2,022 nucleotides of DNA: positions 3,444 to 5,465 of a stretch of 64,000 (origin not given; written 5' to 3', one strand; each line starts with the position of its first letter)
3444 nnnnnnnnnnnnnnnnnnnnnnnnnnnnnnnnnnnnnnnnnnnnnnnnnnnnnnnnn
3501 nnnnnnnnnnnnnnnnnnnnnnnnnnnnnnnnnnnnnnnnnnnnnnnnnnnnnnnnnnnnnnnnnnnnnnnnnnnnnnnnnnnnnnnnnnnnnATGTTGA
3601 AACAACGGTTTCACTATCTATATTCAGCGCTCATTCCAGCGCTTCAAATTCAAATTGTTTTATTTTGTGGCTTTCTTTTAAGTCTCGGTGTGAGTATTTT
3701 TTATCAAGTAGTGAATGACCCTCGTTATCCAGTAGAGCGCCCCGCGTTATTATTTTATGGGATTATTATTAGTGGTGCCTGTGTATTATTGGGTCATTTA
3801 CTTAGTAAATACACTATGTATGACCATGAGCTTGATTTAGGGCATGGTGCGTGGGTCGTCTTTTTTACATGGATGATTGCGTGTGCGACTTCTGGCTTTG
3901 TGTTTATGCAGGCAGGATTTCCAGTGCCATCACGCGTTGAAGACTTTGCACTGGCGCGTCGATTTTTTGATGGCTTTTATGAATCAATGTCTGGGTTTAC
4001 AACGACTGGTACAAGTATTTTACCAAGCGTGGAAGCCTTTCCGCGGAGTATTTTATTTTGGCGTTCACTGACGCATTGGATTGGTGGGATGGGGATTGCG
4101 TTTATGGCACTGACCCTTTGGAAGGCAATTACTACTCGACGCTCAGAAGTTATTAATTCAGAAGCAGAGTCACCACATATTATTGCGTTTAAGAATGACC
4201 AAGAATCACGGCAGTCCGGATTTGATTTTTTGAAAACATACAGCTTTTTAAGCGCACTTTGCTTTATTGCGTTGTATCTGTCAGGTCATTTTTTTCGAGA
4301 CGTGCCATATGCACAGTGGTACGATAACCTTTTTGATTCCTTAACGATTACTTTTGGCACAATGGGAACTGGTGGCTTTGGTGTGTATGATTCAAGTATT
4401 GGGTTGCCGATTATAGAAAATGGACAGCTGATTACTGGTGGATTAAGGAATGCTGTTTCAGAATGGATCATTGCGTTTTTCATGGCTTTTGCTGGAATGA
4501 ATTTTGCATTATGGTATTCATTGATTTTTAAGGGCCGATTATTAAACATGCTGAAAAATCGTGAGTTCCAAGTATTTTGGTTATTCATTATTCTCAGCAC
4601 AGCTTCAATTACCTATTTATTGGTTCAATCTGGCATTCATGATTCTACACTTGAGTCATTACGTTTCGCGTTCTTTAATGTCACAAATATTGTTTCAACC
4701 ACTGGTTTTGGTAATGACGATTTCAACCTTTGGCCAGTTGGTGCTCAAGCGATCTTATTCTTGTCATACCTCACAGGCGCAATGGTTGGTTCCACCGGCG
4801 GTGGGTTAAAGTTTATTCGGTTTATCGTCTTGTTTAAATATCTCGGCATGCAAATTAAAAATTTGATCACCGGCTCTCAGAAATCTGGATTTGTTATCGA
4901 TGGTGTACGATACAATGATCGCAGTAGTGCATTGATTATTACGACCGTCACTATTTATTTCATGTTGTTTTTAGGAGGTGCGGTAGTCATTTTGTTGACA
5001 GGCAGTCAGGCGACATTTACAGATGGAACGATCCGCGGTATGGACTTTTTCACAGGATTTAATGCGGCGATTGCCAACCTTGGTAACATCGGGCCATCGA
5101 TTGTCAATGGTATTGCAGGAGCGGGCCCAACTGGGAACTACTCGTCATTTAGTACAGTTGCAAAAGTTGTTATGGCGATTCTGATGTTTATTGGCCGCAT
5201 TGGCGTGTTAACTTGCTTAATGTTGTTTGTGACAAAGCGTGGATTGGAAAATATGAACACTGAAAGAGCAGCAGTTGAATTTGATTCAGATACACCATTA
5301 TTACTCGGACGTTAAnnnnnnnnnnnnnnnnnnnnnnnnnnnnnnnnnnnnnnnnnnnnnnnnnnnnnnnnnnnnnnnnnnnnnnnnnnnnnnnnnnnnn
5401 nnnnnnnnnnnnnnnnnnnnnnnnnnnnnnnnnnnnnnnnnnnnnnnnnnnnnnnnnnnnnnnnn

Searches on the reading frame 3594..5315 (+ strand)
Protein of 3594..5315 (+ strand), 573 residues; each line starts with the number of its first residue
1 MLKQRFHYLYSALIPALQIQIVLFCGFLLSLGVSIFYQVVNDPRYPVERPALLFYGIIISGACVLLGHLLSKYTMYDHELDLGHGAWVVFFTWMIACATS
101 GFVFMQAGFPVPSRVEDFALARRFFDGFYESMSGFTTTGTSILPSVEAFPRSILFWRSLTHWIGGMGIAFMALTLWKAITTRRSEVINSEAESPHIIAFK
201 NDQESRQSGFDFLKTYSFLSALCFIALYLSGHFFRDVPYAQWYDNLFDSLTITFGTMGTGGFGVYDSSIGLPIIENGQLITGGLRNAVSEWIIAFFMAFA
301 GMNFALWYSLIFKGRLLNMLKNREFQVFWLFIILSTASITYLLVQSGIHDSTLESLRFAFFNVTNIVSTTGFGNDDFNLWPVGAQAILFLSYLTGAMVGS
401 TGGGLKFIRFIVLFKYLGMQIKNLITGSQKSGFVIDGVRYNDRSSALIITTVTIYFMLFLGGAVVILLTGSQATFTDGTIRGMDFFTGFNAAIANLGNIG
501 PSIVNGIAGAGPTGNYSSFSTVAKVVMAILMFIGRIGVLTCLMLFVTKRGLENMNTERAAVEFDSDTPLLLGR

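Call 7: search_protein_families(library=pfam, proteins=[window:3594-5315:+])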
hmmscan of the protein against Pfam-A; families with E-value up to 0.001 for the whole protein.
window:3594-5315:+ (573 aa): 1 family
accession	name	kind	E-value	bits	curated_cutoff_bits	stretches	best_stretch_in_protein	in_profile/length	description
PF02386.22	TrkH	-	2.4e-24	86.1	27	1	124-547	63-492/502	Cation transport protein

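Call 13: find_related_loci(query=window:3594-5315:+, collection=genome_contigs, flank=6000)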
Query window:3594-5315:+ (573 aa) in genome_contigs; peptide patterns used: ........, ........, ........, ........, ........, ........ (x = any residue, [..] = any of these).
169 stretches matched a pattern; 7 encode a relative of the query (tblastn E <= 1e-3); 7 distinct loci.
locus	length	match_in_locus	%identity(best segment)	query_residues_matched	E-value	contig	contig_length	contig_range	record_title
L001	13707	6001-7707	50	5-571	0e+0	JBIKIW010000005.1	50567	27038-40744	MAG: Limisphaerales bacterium isolate ME2014-06-16_3300033992_group5_bin170 Rohwer_bin1522_scaffold_229_c1, whole genome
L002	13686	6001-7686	47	8-570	5e-166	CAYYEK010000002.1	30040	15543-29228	MAG TPA_asm: uncultured Candidatus Saccharibacteria bacterium isolate SRP192515_co1_7 genome assembly, contig: NODE_1339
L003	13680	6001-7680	44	13-570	2e-157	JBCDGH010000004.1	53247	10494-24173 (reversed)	MAG: Patescibacteria group bacterium isolate P01_H01_bin.128 k141_3394863_length_53247_cov_13.0000, whole genome shotgun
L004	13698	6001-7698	47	2-570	6e-178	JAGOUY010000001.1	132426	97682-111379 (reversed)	Patescibacteria group bacterium isolate Gw_Eff_bin_533 Gw_Eff_132_length_132426_cov_15.423102, whole genome shotgun sequ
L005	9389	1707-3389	44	4-568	6e-144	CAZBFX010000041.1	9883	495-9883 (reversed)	MAG TPA_asm: uncultured Candidatus Peribacteria bacterium isolate SRP219642_co6_45 genome assembly, contig: NODE_6735_le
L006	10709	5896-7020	33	126-545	3e-61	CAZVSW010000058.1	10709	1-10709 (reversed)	MAG TPA_asm: uncultured Ruminococcus sp. isolate SRP199465_co1_128 genome assembly, contig: NODE_17850_length_10709_cov_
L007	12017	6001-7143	31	124-545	1e-45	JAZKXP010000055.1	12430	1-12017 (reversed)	MAG: Alphaproteobacteria bacterium isolate T1900045117_TC20190111.MAGScoT_cleanbin_000024 SGB_4816_k141_2277967, whole g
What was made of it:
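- Tried and rejected: Genome-collection scan (call 13).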

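Call 19: find_homologous_proteins(query=window:3594-5315:+, max_evalue=1e-30)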
Query window:3594-5315:+ (573 aa): 2834 proteins with E <= 1e-30 among 8000 candidates; the best 120 are listed.
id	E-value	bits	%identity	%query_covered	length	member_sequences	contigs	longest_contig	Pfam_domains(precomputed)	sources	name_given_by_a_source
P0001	0.0e+0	1229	95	100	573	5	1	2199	PF02386.23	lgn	-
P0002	2.8e-297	1005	77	100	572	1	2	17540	PF02386.23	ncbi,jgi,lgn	jgi:trk system potassium uptake protein TrkH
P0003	1.1e-221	756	58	99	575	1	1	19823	PF02386.23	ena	-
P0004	4.9e-206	704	55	99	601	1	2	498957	PF02386.23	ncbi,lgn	-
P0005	1.1e-201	690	54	99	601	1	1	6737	PF02386.23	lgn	-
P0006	2.1e-198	679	54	98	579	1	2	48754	PF02386.23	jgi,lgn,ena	-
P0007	2.6e-198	678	55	98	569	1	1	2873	PF02386.23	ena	-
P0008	9.2e-193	660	52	98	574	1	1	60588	PF02386.23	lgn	-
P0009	2.4e-192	659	53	99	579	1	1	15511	PF02386.23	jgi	jgi:trk system potassium uptake protein TrkH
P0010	1.8e-188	646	51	99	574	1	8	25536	PF02386.23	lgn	-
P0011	6.8e-185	634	51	98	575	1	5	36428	PF02386.23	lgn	-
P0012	8.5e-179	614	50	99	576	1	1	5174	PF02386.23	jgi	jgi:trk system potassium uptake protein TrkH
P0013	3.4e-177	609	50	98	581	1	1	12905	PF02386.23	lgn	-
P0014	4.3e-176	605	51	96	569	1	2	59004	PF02386.23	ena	-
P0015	2.5e-175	603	50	99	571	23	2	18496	PF02386.23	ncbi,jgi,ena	jgi:trk system potassium uptake protein TrkH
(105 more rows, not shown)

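Call 20: find_encoding_contigs(protein=P0001, flank=6000, max_places=4)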
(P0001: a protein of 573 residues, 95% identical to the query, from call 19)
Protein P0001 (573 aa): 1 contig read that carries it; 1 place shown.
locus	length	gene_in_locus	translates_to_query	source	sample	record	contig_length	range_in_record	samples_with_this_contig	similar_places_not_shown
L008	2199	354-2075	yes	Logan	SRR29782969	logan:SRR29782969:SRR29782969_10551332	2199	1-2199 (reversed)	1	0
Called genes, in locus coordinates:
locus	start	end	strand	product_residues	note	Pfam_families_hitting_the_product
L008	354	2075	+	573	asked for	PF02386:TrkH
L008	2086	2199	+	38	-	?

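Call 21: find_encoding_contigs(protein=P0002, flank=7000, max_places=4)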
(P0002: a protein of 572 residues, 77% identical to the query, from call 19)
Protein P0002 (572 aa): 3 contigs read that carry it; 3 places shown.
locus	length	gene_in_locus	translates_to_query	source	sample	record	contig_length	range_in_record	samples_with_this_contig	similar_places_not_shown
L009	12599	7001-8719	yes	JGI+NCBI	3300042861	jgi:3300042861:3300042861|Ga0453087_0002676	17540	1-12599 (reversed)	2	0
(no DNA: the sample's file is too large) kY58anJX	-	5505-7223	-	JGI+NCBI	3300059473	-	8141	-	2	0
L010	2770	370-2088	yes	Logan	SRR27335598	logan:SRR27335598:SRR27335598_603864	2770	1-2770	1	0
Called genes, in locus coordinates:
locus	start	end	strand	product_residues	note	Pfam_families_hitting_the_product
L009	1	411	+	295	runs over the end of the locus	PF00459:Inositol_P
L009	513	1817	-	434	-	PF07690:MFS_1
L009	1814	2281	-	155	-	PF08818:DUF1801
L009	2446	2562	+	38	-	-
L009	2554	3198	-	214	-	PF00702:Hydrolase, PF12710:HAD (faint), PF13419:HAD_2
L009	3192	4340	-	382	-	PF00155:Aminotran_1_2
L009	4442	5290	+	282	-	-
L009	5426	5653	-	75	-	-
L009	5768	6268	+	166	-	PF01245:Ribosomal_L19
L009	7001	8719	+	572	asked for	PF02386:TrkH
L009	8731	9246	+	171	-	PF13238:AAA_18 (weak), PF13671:AAA_33 (weak), PF01202:SKI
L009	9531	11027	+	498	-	PF02386:TrkH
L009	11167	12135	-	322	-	PF01008:IF-2B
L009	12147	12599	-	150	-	?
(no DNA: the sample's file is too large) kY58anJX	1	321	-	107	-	?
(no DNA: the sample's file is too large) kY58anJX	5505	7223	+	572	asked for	PF02386:TrkH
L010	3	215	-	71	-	?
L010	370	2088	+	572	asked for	PF02386:TrkH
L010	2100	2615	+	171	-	PF13238:AAA_18 (weak), PF13671:AAA_33 (weak), PF01202:SKI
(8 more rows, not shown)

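Call 22: find_encoding_contigs(protein=P0003, flank=7000, max_places=4)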
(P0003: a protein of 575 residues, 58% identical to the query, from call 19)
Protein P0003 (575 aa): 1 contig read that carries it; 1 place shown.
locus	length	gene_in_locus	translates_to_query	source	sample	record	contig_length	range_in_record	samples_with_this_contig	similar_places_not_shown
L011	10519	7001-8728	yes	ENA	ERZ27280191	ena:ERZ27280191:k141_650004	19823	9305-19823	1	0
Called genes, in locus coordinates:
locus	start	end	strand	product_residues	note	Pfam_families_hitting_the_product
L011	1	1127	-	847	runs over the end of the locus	PF01751:Toprim, PF01131:Topoisom_bac, PF13368:Toprim_C_rpt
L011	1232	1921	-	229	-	PF18306:LDcluster4, PF03641:Lysine_decarbox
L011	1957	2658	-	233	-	PF01182:Glucosamine_iso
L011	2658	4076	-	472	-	PF00479:G6PD_N, PF02781:G6PD_C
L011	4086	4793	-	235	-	PF00455:DeoRC (faint), PF06026:Rib_5-P_isom_A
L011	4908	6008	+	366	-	-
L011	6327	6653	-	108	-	-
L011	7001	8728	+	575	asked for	PF02386:TrkH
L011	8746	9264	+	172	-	PF13238:AAA_18, PF01202:SKI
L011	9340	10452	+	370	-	PF13439:Glyco_transf_4, PF20706:GT4-conflict (weak), PF00534:Glycos_transf_1, PF13692:Glyco_trans_1_4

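Call 32: find_related_loci(query=A2, collection=metagenome_contigs, flank=3000)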
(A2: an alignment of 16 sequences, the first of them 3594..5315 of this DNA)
Query A2 (573 aa) in metagenome_contigs; peptide patterns used: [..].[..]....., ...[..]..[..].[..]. (x = any residue, [..] = any of these).
600 stretches matched a pattern (row limit reached: there are more); 548 encode a relative of the query (tblastn E <= 1e-3); the best 80 are kept; 80 distinct loci.
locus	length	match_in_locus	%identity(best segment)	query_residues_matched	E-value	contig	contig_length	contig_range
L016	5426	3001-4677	48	14-571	1e-164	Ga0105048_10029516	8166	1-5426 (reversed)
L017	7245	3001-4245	34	78-546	3e-64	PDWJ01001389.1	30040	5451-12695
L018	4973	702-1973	31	67-545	3e-58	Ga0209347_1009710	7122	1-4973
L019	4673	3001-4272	31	67-545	3e-58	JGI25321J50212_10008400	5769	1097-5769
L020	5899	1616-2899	30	66-548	2e-58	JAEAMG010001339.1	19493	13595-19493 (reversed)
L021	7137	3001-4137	32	126-548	2e-57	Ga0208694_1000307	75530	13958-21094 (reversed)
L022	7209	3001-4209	34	124-566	6e-57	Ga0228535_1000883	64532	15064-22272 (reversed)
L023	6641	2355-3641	31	65-548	3e-57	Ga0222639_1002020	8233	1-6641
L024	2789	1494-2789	31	62-536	1e-56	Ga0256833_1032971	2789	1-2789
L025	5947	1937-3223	31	65-548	8e-56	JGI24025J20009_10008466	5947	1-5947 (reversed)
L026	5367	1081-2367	31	65-548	8e-56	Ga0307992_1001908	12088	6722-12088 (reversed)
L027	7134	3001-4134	33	126-545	3e-55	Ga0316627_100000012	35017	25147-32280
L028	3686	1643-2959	30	67-545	1e-55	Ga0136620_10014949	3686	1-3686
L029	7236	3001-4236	33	78-546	1e-54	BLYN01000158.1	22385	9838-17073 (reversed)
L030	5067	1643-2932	30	64-548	3e-54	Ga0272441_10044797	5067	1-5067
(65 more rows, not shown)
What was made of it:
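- Tried and rejected: Metagenome scan (call 32).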

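Call 34: find_encoding_contigs(protein=P0004, flank=4000, max_places=3)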
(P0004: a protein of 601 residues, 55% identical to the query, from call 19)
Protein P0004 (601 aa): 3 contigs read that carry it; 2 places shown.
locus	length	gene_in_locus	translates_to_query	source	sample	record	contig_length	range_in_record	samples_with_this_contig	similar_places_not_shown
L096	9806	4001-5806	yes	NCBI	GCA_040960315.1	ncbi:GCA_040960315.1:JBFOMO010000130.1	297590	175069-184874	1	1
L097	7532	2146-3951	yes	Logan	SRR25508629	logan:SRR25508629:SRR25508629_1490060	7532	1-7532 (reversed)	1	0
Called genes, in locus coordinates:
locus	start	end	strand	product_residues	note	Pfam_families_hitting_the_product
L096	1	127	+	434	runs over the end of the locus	PF14821:Thr_synth_N, PF00291:PALP, PF24857:THR4_C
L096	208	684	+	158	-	-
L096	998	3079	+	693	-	-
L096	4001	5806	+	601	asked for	PF02386:TrkH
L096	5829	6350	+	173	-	PF00004:AAA (weak), PF13238:AAA_18, PF13671:AAA_33 (weak), PF01202:SKI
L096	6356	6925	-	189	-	PF02545:Maf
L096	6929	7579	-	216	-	PF00702:Hydrolase, PF13419:HAD_2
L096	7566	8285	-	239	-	PF00702:Hydrolase, PF12710:HAD (weak), PF13419:HAD_2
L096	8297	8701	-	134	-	PF00702:Hydrolase, PF13419:HAD_2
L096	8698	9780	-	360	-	PF13859:BNR_3 (weak), PF13088:BNR_2 (weak)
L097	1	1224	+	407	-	?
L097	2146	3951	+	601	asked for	PF02386:TrkH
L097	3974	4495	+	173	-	PF00004:AAA (weak), PF13238:AAA_18, PF13671:AAA_33 (weak), PF01202:SKI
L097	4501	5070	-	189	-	PF02545:Maf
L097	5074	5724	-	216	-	PF00702:Hydrolase, PF13419:HAD_2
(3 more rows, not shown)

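Call 35: find_encoding_contigs(protein=P0006, flank=4000, max_places=3)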
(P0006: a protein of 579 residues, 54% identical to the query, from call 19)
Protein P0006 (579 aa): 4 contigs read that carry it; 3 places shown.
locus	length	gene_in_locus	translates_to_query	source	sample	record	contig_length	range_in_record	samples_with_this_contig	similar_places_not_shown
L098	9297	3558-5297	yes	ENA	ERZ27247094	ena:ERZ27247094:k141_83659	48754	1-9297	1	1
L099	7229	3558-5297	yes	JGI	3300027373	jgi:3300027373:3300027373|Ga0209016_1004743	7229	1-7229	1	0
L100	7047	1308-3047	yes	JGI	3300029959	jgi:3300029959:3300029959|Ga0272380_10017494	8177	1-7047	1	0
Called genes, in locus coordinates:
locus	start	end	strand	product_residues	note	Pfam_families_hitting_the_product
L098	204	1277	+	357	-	PF21088:MS_channel_1st (weak), PF00924:MS_channel_2nd, PF21082:MS_channel_3rd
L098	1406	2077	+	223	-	-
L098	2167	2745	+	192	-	PF04542:Sigma70_r2, PF08281:Sigma70_r4_2, PF04545:Sigma70_r4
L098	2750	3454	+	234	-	-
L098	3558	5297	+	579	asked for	PF02386:TrkH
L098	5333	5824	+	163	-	PF01202:SKI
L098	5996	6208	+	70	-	-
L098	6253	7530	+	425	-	PF03060:NMO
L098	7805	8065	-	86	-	PF20379:DUF6674 (weak)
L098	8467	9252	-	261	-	-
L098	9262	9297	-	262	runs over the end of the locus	PF09509:Hypoth_Ymh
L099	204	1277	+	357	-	PF21088:MS_channel_1st (weak), PF00924:MS_channel_2nd, PF21082:MS_channel_3rd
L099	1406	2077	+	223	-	-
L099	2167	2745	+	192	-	PF04542:Sigma70_r2, PF08281:Sigma70_r4_2, PF04545:Sigma70_r4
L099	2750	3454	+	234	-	-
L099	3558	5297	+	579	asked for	PF02386:TrkH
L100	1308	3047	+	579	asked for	PF02386:TrkH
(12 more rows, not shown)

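Call 36: find_encoding_contigs(protein=P0008, flank=4000, max_places=3)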
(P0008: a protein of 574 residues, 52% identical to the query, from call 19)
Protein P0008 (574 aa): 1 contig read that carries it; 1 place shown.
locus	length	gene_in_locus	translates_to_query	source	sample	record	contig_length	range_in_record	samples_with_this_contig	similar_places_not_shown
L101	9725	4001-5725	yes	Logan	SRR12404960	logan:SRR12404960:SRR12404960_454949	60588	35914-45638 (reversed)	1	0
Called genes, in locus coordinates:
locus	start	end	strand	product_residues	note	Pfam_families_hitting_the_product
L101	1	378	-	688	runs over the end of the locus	PF00270:DEAD (faint), PF04851:ResIII, PF17757:UvrB_inter, PF27431:UvrB_3rd, PF00271:Helicase_C, PF12344:UvrB, PF02151:UVR (weak)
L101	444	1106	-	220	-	-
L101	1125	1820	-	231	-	PF09335:VTT_dom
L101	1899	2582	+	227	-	PF00590:TP_methylase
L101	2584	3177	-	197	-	PF02545:Maf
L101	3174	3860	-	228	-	PF01066:CDP-OH_P_transf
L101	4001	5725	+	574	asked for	PF02386:TrkH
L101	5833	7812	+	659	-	PF00999:Na_H_Exchanger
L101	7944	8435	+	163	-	PF01202:SKI, PF13238:AAA_18 (weak)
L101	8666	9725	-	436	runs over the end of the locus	PF06965:Na_H_antiport_1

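Call 42: find_encoding_contigs(protein=P0005, flank=3000, max_places=2)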
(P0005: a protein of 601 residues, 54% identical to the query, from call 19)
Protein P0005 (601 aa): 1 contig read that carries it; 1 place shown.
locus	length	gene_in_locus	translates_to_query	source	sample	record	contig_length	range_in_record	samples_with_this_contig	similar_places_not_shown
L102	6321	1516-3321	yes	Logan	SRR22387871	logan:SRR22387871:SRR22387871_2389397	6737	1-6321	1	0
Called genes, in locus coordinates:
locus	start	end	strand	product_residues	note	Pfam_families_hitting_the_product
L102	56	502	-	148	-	-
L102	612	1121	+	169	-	-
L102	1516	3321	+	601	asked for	PF02386:TrkH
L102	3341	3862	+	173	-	PF00004:AAA (weak), PF13238:AAA_18, PF13671:AAA_33, PF01202:SKI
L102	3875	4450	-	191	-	PF02545:Maf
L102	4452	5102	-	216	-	PF00702:Hydrolase, PF03031:NIF (faint), PF13419:HAD_2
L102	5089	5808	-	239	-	PF00702:Hydrolase, PF13419:HAD_2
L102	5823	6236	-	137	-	PF00702:Hydrolase, PF13419:HAD_2, PF13242:Hydrolase_like (weak)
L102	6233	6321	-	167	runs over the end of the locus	?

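Call 43: find_encoding_contigs(protein=P0007, flank=3000, max_places=2)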
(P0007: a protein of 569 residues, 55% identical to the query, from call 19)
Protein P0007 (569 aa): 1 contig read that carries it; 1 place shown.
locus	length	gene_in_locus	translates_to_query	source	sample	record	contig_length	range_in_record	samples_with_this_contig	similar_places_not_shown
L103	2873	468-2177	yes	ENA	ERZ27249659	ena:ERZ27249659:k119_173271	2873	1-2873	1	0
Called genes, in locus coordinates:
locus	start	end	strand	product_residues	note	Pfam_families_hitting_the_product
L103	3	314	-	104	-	?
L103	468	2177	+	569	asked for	PF02386:TrkH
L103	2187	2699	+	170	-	PF13238:AAA_18, PF01202:SKI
